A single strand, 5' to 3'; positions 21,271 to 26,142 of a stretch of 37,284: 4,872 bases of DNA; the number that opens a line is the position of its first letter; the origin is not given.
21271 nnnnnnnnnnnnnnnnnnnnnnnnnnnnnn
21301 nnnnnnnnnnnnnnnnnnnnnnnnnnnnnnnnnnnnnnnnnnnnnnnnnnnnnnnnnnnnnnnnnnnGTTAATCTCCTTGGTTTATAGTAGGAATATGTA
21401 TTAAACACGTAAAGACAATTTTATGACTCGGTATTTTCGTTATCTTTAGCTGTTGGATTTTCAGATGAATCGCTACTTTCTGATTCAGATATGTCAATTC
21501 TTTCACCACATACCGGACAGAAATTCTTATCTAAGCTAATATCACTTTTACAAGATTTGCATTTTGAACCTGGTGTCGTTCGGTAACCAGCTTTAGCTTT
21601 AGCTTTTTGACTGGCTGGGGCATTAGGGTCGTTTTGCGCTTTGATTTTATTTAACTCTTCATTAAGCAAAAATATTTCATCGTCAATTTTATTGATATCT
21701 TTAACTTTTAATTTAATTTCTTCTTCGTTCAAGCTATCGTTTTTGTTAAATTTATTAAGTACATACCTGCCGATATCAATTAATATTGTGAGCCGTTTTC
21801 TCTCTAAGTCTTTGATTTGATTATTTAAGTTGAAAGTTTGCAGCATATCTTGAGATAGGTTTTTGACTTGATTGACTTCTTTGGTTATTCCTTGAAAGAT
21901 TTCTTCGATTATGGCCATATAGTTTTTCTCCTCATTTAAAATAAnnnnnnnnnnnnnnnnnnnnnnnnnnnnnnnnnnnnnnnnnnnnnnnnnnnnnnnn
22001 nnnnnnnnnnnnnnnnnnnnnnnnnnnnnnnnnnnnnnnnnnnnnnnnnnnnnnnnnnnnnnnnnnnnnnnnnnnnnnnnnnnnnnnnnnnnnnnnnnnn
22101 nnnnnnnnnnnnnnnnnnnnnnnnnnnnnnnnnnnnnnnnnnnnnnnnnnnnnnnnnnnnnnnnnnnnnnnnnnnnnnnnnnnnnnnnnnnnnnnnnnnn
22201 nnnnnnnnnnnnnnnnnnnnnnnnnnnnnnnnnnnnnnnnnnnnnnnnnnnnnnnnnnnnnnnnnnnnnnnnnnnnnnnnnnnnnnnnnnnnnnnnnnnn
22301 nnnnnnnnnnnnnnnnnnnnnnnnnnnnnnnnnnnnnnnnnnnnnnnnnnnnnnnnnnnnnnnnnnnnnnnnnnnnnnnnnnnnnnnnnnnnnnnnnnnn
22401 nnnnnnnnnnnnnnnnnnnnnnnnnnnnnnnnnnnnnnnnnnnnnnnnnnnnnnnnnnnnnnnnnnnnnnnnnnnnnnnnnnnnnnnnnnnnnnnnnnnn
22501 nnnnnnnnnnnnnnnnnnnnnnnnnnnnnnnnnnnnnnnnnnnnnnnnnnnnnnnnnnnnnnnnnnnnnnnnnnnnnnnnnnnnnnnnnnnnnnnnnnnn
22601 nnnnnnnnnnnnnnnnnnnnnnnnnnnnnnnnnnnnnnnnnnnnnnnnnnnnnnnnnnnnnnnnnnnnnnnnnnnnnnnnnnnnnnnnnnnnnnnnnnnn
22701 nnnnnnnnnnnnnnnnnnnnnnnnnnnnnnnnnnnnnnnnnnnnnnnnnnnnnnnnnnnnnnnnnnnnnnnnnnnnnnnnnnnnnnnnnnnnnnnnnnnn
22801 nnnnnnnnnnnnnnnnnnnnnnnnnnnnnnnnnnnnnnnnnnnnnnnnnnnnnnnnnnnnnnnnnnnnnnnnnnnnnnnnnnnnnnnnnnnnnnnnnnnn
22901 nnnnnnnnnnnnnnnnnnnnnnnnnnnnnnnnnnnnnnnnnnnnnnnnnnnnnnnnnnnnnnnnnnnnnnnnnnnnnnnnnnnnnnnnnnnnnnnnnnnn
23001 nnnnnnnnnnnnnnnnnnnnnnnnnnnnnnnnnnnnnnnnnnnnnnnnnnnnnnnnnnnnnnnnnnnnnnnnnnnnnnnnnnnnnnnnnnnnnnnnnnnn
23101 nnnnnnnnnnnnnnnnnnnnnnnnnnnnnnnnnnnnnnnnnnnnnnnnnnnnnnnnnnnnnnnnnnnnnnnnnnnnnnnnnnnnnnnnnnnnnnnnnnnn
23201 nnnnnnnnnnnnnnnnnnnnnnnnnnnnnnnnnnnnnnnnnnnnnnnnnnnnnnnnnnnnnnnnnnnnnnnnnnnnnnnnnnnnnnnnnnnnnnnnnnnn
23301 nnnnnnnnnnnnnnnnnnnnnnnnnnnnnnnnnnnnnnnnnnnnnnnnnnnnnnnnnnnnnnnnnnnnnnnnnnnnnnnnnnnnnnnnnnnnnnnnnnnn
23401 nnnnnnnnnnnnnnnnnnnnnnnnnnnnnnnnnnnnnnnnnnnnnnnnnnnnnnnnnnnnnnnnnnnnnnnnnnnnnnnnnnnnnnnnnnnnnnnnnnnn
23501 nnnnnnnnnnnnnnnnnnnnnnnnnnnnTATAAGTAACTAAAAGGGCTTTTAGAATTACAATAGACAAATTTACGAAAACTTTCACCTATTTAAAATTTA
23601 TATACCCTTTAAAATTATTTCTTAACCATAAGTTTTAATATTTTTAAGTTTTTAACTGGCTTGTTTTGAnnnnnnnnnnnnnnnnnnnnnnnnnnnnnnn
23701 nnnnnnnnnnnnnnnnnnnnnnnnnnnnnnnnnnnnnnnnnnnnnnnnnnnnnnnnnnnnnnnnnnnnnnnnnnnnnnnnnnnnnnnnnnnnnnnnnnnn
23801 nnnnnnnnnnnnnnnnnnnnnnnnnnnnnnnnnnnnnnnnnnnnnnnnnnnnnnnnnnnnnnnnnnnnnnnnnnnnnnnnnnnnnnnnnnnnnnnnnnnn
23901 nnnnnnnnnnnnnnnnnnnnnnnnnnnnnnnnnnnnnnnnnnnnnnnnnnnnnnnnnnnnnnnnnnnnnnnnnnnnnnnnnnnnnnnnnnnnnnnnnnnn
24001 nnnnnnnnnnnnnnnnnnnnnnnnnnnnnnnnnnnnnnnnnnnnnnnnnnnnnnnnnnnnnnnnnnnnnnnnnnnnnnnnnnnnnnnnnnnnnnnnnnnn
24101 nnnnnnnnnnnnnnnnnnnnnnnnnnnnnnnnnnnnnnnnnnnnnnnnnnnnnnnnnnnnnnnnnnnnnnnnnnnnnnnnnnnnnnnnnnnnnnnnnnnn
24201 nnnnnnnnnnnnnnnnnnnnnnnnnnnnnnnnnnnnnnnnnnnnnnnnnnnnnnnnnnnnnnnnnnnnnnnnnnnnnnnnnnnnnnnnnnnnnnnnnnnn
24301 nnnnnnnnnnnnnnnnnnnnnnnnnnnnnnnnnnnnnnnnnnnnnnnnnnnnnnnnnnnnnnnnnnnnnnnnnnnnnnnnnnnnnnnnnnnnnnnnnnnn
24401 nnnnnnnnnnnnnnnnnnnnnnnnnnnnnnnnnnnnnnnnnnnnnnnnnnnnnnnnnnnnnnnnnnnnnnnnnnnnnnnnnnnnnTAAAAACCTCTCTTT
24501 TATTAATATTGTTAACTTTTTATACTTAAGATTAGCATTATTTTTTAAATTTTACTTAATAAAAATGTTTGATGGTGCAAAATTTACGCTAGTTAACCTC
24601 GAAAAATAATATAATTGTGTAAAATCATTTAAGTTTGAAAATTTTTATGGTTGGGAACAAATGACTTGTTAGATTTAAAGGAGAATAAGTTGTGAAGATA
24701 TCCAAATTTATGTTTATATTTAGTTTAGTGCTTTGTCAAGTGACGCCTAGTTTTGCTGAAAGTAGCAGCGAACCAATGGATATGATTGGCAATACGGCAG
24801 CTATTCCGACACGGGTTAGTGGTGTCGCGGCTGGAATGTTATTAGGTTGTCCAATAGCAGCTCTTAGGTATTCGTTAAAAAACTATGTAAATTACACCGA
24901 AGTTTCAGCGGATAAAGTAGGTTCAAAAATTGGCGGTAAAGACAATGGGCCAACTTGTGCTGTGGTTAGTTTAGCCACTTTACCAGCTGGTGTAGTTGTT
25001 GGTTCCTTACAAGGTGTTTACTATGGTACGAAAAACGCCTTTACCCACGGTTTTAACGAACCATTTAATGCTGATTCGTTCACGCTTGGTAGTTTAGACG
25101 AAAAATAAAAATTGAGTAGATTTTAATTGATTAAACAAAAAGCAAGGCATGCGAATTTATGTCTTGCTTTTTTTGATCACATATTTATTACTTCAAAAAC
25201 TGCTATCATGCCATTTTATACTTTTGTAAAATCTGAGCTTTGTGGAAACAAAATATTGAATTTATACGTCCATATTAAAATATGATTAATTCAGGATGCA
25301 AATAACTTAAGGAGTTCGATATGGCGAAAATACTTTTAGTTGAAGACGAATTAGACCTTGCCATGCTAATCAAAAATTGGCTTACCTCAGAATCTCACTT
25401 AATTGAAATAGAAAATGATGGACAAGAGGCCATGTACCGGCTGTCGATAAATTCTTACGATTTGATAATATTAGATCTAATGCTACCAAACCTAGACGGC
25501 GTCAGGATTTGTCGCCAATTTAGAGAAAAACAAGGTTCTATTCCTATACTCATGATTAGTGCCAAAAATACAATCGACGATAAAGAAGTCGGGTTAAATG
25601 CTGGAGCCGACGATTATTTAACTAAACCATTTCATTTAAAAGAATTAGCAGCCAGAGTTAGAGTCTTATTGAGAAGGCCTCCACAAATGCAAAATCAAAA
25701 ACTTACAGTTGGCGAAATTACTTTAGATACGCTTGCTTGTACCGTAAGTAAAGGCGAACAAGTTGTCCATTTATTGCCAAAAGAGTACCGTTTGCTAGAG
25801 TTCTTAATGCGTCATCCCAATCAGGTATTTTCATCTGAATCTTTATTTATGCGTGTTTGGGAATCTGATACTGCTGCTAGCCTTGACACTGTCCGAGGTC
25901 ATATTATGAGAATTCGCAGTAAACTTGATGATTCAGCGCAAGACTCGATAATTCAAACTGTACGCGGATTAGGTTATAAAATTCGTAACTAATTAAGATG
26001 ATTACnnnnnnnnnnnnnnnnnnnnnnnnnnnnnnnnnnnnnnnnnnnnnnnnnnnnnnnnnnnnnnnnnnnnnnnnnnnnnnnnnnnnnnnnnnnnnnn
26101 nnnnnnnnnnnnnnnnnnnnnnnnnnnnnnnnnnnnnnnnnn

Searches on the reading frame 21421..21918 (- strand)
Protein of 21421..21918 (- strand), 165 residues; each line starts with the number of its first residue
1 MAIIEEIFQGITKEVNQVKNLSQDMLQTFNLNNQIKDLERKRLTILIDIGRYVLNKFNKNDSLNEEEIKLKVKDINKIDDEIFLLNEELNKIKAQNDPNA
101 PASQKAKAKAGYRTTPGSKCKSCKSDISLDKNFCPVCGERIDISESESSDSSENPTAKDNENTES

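Call 14: search_protein_families(library=pfam, proteins=[window:21421-21918:-])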
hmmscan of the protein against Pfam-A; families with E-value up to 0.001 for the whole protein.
window:21421-21918:- (165 aa): 2 families
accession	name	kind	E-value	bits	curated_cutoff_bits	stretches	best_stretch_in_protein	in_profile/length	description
PF12773.13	DZR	-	0.00017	22.1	27.3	1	117-138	24-45/45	Double zinc ribbon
PF17032.10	Zn_ribbon_15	-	0.00078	20.6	28.9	0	109-138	44-73/73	zinc-ribbon family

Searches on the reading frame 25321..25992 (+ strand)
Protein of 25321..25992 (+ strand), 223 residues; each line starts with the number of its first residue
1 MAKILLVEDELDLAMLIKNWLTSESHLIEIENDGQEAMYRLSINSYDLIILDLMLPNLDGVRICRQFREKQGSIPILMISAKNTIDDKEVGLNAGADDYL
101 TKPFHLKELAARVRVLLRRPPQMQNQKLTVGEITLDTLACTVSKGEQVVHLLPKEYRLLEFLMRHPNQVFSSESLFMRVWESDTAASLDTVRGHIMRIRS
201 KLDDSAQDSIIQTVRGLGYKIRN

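Call 75: search_protein_families(library=pfam, proteins=[window:25321-25992:+])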
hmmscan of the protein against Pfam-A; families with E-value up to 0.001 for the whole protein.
window:25321-25992:+ (223 aa): 2 families
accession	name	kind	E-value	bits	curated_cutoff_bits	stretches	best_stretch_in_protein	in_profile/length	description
PF00072.30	Response_reg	-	3.6e-27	95.2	30.2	1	4-114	1-111/111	Response regulator receiver domain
PF00486.34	Trans_reg_C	-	1.2e-23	83.4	26.2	1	147-220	2-76/77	Transcriptional regulatory protein, C terminal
